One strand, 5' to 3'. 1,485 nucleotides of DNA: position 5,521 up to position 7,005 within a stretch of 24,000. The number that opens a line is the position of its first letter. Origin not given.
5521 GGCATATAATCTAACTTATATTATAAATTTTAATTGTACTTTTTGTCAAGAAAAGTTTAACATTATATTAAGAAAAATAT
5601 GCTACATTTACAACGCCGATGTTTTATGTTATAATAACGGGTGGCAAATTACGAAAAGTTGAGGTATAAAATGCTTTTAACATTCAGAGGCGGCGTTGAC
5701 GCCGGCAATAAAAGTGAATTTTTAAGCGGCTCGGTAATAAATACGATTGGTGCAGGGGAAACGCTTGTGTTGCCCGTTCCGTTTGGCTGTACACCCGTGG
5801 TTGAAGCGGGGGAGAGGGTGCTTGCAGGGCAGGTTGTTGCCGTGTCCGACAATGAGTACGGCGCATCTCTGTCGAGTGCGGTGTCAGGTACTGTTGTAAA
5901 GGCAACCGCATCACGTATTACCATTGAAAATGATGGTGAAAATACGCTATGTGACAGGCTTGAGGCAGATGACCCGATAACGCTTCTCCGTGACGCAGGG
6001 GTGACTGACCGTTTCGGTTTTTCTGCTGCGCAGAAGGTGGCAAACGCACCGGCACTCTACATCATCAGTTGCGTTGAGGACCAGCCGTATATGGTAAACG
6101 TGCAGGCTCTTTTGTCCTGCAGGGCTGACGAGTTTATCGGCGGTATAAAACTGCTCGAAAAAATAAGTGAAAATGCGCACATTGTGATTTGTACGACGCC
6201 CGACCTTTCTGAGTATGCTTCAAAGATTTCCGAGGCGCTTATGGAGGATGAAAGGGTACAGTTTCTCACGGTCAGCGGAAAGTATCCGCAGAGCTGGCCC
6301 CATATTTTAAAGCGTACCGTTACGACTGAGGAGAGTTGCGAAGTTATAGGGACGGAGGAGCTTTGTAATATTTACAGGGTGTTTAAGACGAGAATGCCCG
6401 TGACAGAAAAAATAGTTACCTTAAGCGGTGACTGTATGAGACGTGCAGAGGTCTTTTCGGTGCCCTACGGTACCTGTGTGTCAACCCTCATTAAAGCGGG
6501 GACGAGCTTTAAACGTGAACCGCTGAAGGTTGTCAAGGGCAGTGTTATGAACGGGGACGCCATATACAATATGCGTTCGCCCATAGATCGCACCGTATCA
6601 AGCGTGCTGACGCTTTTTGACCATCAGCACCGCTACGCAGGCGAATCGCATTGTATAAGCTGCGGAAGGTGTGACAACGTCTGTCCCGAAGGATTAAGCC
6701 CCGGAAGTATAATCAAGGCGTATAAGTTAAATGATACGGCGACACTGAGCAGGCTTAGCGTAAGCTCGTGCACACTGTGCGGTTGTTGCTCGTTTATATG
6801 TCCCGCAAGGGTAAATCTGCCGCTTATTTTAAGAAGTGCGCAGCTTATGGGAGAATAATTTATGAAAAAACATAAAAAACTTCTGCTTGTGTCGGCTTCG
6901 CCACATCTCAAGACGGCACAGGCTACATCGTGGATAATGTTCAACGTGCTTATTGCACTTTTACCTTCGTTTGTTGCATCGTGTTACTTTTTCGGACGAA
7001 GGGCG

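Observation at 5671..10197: Intact, translationally coupled rnfCDGEAB operon in which several canonical cofactor-binding signatures appear replaced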

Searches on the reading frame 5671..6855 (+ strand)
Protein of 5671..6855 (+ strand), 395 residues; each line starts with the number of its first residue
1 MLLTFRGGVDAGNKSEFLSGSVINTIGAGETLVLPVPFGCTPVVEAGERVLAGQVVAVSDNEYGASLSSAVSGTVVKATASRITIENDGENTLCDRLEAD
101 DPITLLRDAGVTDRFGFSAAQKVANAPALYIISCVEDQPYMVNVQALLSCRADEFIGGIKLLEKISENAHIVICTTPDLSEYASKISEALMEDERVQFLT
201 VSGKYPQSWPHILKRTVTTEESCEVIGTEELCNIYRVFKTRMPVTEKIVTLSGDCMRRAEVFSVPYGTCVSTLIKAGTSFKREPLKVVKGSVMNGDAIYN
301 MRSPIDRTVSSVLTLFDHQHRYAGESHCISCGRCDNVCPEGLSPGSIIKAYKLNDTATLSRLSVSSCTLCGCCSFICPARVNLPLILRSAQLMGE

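Call 3: search_protein_families(library=pfam, proteins=[window:5671-6855:+], max_evalue=0.01)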
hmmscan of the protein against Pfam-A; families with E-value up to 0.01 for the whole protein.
window:5671-6855:+ (395 aa): 13 families
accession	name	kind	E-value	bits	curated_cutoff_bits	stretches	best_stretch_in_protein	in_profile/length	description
PF13375.12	RnfC_N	-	1.2e-09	38.5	25.6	1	4-84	2-86/101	RnfC Barrel sandwich hybrid domain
PF13534.11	Fer4_17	-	1.8e-07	32.1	22.2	1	326-343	44-61/61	4Fe-4S dicluster domain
PF13183.11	Fer4_8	-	3.6e-07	31.1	27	2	326-380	3-67/68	4Fe-4S dicluster domain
PF01512.22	Complex1_51K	-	4e-07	30.5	31.2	1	116-219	13-123/150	Nuo51 FMN-binding domain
PF13237.11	Fer4_10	-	4.1e-06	27.1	25.5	1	325-378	6-53/53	4Fe-4S dicluster domain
PF12797.12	Fer4_2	-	3.6e-05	23.9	24.5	1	325-340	7-22/22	4Fe-4S binding domain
PF13187.11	Fer4_9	-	5.1e-05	23.7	27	1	327-380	1-50/52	4Fe-4S dicluster domain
PF12838.12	Fer4_7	-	6.9e-05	23.7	27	1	327-380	1-51/52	4Fe-4S dicluster domain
PF00037.32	Fer4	-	0.00011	22.3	21.1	1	325-341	5-21/24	4Fe-4S binding domain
PF17179.9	Fer4_22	-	0.00012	23.3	27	1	306-341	59-94/95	4Fe-4S dicluster domain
PF14697.11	Fer4_21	-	0.00017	22.1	35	1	325-379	5-53/59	4Fe-4S dicluster domain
PF24836.1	NQRA_2nd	-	0.00037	21.1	25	1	117-208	24-107/145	NqrA second alpha/beta domain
PF13746.11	Fer4_18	-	0.0033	18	27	0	317-342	50-75/114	4Fe-4S dicluster domain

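Call 4: search_protein_families(library=ncbifam, proteins=[window:5671-6855:+], max_evalue=0.01)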
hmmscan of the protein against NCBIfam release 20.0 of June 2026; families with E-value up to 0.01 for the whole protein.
window:5671-6855:+ (395 aa): 29 families (the best 25 are shown)
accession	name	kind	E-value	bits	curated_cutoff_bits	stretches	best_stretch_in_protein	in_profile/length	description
TIGR01945.1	rnfC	subfamily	1e-47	162.7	245.95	1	2-386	1-423/435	RnfABCDGE type electron transport complex subunit C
NF003454.1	PRK05035.1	equivalog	4.6e-41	140.9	345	1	2-383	3-424/556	electron transport complex subunit RsxC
NF041837.1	rnfC_Methano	equivalog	3.5e-22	78.9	650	1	227-389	260-421/438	Rnf electron transport complex subunit RnfC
NF003761.0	PRK05352.1-4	equivalog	3.2e-21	75.5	450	2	43-298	47-312/449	Na(+)-translocating NADH-quinone reductase subunit A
TIGR04481.1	PR_assoc_PrdC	equivalog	1.1e-18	67.3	490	1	39-314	12-304/425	proline reductase-associated electron transfer protein PrdC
NF003759.0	PRK05352.1-2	equivalog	7.2e-14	51.3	505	1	116-314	135-326/447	Na(+)-translocating NADH-quinone reductase subunit A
TIGR01936.1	nqrA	equivalog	8.8e-12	44.6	321.05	1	43-301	44-311/446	NADH:ubiquinone reductase (Na(+)-transporting) subunit A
NF003762.0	PRK05352.1-5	equivalog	5.1e-07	28.6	819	1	115-311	134-320/444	Na(+)-translocating NADH-quinone reductase subunit A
TIGR01971.1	NuoI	subfamily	2.4e-06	27.2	113.05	1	320-380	36-96/121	NADH-quinone oxidoreductase, chain I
NF042909.1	FMH_DH_FwdF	exception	6.5e-06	25.5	375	1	325-379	14-69/336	tungsten-dependent formylmethanofuran dehydrogenase subunit FwdF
TIGR00314.1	cdhA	equivalog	3.2e-05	21.9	781.3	1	258-382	335-454/784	CO dehydrogenase/acetyl-CoA synthase complex subunit alpha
NF038196.1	ferrodoxin_EFR1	subfamily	9.8e-05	22.5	75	1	315-340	173-198/242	EFR1 family ferrodoxin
NF041779.1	hetero_SS_HdrC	equivalog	0.00015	21.3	350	1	324-384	29-92/198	ferredoxin:CoB-CoM heterodisulfide reductase subunit HdrC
NF040763.1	FeFe_hydrog_A6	exception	0.00023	19.7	765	1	324-379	143-202/571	NADH-dependent [FeFe] hydrogenase, group A6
NF058577.1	FdxA_fam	equivalog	0.00026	21.1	65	1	325-340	35-50/52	4Fe-4S ferredoxin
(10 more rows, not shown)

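Call 9: search_solved_structures(query=window:5671-6855:+, max_evalue=0.001, show_alignments=2)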
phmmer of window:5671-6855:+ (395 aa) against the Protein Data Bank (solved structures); distinct sequences matched with E-value up to 0.001: 4.
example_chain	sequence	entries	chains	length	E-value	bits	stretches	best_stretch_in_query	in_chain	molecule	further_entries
7zc6_C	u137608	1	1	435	5.6e-42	147.3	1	2-390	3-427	RnfC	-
8ahx_C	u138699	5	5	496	6.1e-28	101.1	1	4-383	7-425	Ion-translocating oxidoreductase complex subunit C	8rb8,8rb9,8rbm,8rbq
9eri_C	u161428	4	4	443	6.2e-25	91.2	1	4-390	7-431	Na(+)-translocating ferredoxin:NAD(+) oxidoreductase complex subunit C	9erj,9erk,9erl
7arc_I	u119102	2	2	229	0.00094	21.5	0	320-379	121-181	TYKY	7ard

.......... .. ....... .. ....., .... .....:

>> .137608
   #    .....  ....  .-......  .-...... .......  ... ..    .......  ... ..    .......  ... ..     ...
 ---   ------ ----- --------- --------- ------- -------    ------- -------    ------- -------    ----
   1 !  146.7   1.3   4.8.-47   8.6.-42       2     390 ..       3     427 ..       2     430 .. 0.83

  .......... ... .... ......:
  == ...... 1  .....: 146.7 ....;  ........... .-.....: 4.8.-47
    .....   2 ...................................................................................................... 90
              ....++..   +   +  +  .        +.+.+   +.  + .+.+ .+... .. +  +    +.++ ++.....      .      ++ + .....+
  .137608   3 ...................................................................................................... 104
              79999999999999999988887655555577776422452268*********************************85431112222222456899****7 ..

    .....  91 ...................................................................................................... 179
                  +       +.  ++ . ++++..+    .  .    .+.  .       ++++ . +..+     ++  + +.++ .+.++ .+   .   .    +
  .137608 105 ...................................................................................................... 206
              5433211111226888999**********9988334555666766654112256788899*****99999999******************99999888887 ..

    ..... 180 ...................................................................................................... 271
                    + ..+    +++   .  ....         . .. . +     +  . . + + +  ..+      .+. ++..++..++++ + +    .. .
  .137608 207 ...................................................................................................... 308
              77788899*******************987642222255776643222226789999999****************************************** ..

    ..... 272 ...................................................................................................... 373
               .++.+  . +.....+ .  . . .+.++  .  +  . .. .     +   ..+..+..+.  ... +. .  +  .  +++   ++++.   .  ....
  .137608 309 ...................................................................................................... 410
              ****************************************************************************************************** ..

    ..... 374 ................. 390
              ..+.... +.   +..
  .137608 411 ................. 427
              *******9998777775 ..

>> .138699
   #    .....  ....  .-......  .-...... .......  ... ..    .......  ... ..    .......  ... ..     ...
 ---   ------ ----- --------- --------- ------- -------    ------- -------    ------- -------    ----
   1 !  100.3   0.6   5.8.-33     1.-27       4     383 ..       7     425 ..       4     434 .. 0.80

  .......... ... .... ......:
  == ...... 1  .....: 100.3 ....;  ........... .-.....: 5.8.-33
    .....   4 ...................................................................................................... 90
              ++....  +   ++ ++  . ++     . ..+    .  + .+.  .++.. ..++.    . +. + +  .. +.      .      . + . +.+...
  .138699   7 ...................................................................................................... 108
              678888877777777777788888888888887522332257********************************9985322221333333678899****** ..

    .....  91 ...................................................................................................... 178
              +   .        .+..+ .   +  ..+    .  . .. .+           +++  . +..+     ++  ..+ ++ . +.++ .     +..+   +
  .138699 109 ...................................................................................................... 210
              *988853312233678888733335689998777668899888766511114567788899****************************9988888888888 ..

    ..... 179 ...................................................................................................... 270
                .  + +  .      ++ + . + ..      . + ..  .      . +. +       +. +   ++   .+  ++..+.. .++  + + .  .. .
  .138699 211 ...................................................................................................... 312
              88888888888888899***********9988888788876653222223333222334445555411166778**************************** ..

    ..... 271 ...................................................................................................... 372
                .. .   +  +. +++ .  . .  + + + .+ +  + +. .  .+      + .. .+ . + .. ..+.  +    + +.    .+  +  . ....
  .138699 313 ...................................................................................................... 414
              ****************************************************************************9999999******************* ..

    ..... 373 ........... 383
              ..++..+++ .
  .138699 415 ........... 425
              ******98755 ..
